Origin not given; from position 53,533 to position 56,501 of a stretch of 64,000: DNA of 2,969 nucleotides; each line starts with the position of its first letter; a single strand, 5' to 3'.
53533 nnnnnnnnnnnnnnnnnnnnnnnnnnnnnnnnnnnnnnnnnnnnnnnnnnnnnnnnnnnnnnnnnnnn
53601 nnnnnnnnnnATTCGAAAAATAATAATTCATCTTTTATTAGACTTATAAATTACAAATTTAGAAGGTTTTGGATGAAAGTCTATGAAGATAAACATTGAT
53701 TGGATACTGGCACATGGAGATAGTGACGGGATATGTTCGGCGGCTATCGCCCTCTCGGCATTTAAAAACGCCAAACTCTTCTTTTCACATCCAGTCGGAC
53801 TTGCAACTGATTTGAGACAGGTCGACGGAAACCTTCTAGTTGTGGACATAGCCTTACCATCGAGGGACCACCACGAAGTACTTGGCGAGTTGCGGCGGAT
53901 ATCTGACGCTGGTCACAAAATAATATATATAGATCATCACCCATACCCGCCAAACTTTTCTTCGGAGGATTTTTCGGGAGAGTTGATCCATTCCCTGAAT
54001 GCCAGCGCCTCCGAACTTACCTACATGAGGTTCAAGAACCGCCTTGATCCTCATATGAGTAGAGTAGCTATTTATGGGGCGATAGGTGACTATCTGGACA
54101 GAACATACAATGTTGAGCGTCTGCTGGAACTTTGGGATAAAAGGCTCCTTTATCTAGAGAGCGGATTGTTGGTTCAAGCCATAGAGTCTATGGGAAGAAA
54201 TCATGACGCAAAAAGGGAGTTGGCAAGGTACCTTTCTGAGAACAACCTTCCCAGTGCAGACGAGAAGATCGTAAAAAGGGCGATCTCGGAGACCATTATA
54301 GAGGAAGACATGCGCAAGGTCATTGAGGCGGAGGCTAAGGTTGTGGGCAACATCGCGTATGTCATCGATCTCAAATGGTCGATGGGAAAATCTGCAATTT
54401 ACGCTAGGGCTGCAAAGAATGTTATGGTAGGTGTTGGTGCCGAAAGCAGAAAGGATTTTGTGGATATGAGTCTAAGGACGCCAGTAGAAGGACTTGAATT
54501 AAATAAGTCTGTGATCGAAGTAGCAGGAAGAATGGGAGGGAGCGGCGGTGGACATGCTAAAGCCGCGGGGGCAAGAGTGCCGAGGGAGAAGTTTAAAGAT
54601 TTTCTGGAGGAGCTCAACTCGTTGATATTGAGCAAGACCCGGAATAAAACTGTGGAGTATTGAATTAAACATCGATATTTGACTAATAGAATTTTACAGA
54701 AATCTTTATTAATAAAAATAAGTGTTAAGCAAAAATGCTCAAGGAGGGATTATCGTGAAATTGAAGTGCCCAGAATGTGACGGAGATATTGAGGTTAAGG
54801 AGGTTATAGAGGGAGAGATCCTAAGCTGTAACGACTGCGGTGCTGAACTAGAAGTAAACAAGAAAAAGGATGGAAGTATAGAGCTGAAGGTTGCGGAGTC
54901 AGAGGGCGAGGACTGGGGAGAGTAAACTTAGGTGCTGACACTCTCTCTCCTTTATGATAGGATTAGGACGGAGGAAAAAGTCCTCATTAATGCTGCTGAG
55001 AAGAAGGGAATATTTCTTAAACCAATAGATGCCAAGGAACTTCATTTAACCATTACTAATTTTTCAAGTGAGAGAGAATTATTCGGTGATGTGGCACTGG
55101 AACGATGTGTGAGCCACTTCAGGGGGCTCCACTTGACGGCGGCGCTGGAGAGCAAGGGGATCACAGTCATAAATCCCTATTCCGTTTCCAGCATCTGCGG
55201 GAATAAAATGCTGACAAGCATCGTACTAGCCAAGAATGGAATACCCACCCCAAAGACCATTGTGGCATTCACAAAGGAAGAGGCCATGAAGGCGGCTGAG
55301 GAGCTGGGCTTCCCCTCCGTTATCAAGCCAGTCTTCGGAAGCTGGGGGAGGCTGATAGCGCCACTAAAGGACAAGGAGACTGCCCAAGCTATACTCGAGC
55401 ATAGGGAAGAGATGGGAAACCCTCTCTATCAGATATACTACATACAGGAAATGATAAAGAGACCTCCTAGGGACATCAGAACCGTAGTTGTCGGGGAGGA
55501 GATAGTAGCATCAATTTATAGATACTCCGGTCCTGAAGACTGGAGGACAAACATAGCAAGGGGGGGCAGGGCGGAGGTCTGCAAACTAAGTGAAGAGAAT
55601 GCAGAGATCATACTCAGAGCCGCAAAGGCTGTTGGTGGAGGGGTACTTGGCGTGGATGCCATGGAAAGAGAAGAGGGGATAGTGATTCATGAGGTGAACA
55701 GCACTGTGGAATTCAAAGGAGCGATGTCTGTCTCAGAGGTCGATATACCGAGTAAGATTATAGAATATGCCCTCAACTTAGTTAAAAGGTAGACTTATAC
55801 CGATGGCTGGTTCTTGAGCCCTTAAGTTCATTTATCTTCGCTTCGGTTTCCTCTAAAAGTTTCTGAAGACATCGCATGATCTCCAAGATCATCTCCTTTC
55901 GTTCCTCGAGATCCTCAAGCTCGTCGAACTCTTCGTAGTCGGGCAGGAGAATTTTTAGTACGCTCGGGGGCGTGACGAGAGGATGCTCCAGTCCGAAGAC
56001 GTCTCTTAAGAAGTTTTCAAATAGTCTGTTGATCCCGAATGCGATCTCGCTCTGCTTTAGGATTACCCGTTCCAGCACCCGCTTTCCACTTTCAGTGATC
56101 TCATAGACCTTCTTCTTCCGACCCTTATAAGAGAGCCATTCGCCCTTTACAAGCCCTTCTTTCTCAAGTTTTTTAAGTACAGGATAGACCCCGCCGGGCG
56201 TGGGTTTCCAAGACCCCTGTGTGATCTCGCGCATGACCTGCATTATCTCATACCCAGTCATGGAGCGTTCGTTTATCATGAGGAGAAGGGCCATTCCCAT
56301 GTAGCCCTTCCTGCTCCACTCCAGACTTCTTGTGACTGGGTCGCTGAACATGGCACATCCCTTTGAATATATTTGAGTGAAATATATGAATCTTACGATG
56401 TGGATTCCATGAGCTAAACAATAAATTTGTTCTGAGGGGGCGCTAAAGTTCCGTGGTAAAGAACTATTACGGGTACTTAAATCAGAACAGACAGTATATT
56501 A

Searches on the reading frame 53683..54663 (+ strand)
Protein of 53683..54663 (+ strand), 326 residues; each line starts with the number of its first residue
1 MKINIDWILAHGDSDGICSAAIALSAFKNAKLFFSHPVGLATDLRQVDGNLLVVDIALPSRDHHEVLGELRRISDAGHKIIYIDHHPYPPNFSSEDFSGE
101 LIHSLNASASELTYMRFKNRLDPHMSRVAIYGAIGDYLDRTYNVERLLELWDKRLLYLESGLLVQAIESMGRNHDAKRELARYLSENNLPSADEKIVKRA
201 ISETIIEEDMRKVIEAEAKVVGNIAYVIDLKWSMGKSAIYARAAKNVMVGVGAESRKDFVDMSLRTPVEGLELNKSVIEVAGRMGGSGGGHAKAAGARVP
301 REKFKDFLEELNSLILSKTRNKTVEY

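Call 3: search_protein_families(library=pfam, proteins=[window:53683-54663:+], max_evalue=0.01)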
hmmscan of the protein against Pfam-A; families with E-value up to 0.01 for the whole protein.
window:53683-54663:+ (326 aa): 2 families
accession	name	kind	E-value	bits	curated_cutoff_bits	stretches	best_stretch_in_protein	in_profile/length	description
PF02272.25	DHHA1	-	2.6e-11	44.3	25.9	1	226-315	6-100/102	DHHA1 domain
PF01368.27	DHH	-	1.4e-06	29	28.1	1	8-117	4-102/125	DHH family, N-terminal domain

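Call 63: search_protein_families(library=ncbifam, proteins=[window:53683-54663:+], max_evalue=0.01)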
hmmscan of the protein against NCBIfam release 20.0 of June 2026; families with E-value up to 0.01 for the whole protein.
window:53683-54663:+ (326 aa): 4 families
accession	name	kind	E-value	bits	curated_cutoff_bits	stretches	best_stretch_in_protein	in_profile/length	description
NF053576.1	RecJ_archaeal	equivalog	5.8e-19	68.3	360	2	198-315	333-449/452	RecJ family nuclease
NF040701.1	RecJ_Meth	equivalog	1.1e-10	40.9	550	1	249-313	381-447/449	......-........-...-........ exonuclease RecJ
NF053575.1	GAN_nuclease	exception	9.4e-10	37.7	850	1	228-314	373-463/467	GINS-associated RecJ family nuclease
TIGR00644.1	recJ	equivalog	4e-06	25.4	396.9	1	198-320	305-427/546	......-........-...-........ exonuclease RecJ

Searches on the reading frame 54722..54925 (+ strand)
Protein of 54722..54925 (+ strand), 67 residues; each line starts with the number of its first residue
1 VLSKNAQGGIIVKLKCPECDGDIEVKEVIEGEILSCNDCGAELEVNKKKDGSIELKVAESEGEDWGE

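Call 95: search_protein_families(library=pfam, proteins=[window:54722-54925:+], max_evalue=0.001)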
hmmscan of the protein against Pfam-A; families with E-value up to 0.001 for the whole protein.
window:54722-54925:+ (67 aa): 3 families
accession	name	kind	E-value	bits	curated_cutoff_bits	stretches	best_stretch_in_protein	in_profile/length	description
PF21344.3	Zn_ribbon_LysW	-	2.6e-14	53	27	1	14-59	1-45/46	Alpha-aminoadipate carrier protein LysW-like, globular domain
PF24441.1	DUF7560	-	0.00011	22.2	27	0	13-34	5-26/44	Family of unknown function (DUF7560)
PF08271.17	Zn_Ribbon_TF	-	0.00079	19.4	29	0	15-50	2-36/43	TFIIB zinc-binding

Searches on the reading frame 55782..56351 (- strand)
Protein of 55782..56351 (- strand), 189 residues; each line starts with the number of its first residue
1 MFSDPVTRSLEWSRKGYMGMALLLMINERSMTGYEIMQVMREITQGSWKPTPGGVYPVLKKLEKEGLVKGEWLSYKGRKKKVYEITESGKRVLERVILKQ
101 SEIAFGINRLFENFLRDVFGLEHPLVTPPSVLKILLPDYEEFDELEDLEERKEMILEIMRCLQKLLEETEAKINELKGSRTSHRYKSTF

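Call 7: search_protein_families(library=ncbifam, proteins=[window:55782-56351:-], max_evalue=0.01)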
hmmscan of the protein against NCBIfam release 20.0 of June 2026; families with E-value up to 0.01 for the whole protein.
window:55782-56351:- (189 aa): 5 families
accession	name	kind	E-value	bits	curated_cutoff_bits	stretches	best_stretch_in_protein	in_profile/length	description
TIGR03433.1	padR_acidobact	paralog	2.6e-15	56.3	101.8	1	15-110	2-98/101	PadR family transcriptional regulator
NF006931.0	PRK09416.1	equivalog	1.9e-11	44.3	112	1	25-110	52-132/135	PadR family transcriptional regulator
NF053635.1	TransRegRv3488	equivalog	1.9e-09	37.6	140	1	39-96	27-84/98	Rv3488 family transcriptional regulator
TIGR02719.1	repress_PhaQ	equivalog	2.4e-09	37.6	139.35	1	13-95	20-101/138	poly-beta-hydroxybutyrate-responsive repressor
NF004170.0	PRK05638.1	equivalog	0.00027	19.6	421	1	19-95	373-440/442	threonine synthase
